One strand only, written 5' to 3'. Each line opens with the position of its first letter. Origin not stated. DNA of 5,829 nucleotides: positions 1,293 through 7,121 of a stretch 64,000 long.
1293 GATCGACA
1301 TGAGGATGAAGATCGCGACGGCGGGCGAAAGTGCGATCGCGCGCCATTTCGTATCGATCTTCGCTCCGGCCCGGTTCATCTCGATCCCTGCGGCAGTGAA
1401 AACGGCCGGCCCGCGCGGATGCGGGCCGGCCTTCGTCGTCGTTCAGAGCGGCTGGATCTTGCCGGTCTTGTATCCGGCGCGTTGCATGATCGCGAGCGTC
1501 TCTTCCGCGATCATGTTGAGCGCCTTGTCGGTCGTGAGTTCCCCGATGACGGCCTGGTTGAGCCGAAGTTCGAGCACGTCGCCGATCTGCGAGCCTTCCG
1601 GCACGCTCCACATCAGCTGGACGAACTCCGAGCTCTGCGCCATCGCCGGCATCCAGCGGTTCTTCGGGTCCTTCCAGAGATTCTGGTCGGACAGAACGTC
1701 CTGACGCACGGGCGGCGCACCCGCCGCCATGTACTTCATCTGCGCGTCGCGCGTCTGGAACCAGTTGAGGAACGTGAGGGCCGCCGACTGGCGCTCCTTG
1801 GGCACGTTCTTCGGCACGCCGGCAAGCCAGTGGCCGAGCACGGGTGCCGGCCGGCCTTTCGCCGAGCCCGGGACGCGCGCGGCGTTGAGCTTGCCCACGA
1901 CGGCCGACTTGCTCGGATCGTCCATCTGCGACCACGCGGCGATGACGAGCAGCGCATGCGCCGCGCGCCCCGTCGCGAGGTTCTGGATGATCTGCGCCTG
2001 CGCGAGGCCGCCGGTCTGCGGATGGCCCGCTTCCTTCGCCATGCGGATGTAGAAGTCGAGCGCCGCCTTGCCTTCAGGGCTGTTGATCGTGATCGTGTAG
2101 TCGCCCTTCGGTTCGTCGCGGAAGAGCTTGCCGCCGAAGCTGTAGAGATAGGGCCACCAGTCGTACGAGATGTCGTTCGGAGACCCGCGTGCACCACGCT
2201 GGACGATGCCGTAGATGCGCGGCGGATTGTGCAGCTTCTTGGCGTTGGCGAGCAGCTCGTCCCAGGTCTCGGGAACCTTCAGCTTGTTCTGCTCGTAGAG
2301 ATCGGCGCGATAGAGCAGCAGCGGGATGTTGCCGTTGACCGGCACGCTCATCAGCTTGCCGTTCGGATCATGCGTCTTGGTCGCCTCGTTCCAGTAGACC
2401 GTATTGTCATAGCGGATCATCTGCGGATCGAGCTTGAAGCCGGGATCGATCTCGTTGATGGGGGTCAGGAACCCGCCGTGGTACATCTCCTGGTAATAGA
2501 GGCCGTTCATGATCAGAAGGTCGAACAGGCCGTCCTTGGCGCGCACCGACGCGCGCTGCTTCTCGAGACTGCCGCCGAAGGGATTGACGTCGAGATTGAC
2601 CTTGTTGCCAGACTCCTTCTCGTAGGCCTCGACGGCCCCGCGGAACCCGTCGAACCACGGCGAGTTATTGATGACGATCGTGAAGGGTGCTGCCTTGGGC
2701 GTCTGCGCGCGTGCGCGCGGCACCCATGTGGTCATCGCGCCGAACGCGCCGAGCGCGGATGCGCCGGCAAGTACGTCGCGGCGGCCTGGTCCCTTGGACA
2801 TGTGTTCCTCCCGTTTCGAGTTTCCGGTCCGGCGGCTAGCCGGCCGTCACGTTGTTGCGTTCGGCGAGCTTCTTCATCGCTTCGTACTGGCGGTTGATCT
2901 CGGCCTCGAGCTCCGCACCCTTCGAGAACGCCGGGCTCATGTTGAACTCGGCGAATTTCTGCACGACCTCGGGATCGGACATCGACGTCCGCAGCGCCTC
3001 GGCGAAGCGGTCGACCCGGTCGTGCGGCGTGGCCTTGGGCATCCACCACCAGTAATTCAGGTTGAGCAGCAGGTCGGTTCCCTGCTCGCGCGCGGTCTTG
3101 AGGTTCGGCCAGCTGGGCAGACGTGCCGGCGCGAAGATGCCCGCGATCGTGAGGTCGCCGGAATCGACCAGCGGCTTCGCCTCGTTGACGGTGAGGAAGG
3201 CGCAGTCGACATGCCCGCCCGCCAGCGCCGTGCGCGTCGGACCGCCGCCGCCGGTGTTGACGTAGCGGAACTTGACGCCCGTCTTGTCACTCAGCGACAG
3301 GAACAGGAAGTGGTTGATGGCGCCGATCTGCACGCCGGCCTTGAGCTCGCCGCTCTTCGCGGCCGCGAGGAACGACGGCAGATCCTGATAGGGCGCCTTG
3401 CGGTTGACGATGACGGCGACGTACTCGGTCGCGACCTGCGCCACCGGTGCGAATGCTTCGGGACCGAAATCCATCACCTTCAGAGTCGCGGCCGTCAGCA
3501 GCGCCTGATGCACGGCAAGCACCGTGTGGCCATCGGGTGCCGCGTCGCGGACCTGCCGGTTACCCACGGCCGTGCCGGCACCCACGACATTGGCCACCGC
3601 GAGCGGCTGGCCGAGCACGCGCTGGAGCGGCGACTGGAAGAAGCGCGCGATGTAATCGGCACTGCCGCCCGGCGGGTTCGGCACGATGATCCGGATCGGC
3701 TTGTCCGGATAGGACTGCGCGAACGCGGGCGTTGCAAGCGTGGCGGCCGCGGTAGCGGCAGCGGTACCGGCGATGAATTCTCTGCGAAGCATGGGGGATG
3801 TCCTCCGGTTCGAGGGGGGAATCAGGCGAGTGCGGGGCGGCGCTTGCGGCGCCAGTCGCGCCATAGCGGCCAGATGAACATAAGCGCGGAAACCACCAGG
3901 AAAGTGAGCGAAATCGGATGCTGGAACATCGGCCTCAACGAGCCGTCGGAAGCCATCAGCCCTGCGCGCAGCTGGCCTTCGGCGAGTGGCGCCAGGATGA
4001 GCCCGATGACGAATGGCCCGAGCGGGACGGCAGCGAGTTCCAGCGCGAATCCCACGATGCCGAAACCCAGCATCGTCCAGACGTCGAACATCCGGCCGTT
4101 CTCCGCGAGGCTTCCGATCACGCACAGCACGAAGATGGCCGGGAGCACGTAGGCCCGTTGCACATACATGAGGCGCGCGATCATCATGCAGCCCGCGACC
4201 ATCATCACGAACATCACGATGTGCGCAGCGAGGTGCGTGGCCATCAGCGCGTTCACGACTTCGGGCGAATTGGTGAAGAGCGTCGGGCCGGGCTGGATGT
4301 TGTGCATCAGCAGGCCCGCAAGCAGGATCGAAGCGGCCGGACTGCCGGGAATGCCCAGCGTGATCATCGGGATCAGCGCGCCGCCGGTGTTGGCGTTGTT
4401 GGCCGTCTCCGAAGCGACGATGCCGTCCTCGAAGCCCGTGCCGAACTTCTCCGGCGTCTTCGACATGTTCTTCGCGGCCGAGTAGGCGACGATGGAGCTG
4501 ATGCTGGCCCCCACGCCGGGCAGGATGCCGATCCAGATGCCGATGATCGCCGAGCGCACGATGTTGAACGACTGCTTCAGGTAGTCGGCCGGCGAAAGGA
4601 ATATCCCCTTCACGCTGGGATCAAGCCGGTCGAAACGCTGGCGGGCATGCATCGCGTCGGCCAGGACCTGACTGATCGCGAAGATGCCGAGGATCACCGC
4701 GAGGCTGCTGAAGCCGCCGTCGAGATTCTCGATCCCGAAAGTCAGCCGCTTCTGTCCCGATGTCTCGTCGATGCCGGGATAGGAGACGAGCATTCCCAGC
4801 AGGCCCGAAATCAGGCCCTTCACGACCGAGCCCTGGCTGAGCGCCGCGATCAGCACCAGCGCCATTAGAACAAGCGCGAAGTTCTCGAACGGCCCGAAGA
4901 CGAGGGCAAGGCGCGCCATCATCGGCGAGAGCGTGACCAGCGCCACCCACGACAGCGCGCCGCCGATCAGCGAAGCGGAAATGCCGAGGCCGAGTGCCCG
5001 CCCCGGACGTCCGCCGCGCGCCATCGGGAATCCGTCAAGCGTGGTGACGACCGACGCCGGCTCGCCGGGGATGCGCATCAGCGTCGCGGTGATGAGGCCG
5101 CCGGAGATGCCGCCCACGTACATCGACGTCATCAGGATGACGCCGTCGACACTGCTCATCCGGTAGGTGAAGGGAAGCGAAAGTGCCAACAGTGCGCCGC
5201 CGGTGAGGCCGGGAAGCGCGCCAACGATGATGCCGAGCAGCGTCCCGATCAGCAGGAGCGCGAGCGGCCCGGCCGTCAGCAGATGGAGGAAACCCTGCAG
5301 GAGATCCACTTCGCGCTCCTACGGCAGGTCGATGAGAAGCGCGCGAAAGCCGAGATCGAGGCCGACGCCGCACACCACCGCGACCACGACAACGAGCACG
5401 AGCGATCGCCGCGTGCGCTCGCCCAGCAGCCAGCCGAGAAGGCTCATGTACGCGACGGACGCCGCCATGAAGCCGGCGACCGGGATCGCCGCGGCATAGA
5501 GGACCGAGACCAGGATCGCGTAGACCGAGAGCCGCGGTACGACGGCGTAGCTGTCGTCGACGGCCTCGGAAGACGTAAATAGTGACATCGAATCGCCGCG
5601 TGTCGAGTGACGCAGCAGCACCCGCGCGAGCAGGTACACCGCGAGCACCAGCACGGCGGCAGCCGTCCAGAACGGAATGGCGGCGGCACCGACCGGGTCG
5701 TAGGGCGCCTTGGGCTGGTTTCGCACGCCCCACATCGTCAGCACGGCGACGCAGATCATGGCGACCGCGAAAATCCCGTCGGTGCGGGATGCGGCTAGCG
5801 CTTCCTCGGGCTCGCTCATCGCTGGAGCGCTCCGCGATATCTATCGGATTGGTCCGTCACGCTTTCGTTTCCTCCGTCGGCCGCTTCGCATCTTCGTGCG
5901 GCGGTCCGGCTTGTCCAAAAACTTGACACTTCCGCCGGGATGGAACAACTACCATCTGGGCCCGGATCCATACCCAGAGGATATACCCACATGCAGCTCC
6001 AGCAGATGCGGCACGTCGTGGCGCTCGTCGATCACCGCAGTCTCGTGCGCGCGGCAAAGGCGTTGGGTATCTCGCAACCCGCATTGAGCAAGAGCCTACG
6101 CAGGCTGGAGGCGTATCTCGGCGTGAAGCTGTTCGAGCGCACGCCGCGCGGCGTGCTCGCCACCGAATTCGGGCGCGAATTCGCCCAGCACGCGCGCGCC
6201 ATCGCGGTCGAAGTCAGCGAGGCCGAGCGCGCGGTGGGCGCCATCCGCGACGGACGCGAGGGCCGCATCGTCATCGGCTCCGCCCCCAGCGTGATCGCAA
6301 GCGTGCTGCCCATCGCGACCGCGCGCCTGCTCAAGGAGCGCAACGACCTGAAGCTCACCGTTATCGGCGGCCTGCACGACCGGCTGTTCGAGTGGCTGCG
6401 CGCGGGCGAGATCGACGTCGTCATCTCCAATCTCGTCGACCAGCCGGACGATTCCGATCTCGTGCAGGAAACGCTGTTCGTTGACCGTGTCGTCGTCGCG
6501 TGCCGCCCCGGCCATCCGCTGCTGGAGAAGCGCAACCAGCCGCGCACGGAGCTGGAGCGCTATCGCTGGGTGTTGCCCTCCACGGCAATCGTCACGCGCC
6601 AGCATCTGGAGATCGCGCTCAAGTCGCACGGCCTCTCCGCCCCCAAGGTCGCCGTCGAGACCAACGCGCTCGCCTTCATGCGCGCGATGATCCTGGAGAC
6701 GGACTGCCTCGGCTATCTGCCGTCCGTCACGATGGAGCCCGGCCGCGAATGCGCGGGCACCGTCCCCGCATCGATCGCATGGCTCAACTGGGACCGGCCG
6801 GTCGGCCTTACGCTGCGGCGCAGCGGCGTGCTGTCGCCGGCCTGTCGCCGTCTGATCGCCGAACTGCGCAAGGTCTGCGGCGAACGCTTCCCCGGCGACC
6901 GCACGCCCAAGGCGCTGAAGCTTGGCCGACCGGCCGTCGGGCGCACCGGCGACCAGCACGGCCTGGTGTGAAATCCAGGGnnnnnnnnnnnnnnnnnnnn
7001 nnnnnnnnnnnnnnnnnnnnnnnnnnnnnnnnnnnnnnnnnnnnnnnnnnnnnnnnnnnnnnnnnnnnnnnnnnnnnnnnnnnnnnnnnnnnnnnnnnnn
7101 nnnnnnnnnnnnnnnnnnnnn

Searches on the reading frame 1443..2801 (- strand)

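Call 17: search_protein_families(library=pfam, proteins=[window:1443-2801:-], max_evalue=0.00001)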
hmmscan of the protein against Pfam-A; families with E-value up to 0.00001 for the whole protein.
window:1443-2801:- (452 aa): 2 families
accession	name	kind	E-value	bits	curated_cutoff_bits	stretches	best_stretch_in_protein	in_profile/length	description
PF01547.30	SBP_bac_1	-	2.2e-29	103.9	26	1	52-355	9-307/307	Bacterial extracellular solute-binding protein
PF13416.11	SBP_bac_8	-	6.6e-28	98.7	27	1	56-381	2-277/279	Bacterial extracellular solute-binding protein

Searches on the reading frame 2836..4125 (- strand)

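Call 17: search_protein_families(library=pfam, proteins=[window:2836-4125:-], max_evalue=0.00001)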
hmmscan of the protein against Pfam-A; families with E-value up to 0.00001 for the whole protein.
window:2836-4125:- (429 aa): 1 family
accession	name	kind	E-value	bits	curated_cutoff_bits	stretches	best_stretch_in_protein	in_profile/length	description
PF03401.19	TctC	-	9e-31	107.8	27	1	159-422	1-270/274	Tripartite tricarboxylate transporter family receptor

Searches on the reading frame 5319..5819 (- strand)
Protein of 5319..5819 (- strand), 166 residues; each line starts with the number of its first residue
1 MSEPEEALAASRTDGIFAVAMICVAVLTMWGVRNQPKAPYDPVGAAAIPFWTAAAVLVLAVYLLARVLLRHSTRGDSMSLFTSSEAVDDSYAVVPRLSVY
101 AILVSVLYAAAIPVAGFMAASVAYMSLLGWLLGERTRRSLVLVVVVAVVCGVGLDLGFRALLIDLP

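Call 17: search_protein_families(library=pfam, proteins=[window:5319-5819:-], max_evalue=0.00001)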
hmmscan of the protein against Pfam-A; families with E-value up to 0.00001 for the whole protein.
window:5319-5819:- (166 aa): 1 family
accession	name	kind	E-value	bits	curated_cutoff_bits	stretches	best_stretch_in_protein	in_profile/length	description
PF07331.16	TctB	-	3.8e-11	43.7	29.1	1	16-162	2-132/137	Tripartite tricarboxylate transporter TctB family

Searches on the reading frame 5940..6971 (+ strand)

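Call 17: search_protein_families(library=pfam, proteins=[window:5940-6971:+], max_evalue=0.00001)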
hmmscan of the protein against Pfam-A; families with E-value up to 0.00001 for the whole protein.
window:5940-6971:+ (343 aa): 2 families
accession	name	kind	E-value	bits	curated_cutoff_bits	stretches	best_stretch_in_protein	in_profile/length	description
PF03466.25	LysR_substrate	-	5e-34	118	28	1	104-313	2-208/209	LysR substrate binding domain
PF00126.33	HTH_1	-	1.4e-21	76.7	26.6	1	20-79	1-60/60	Bacterial regulatory helix-turn-helix protein, lysR family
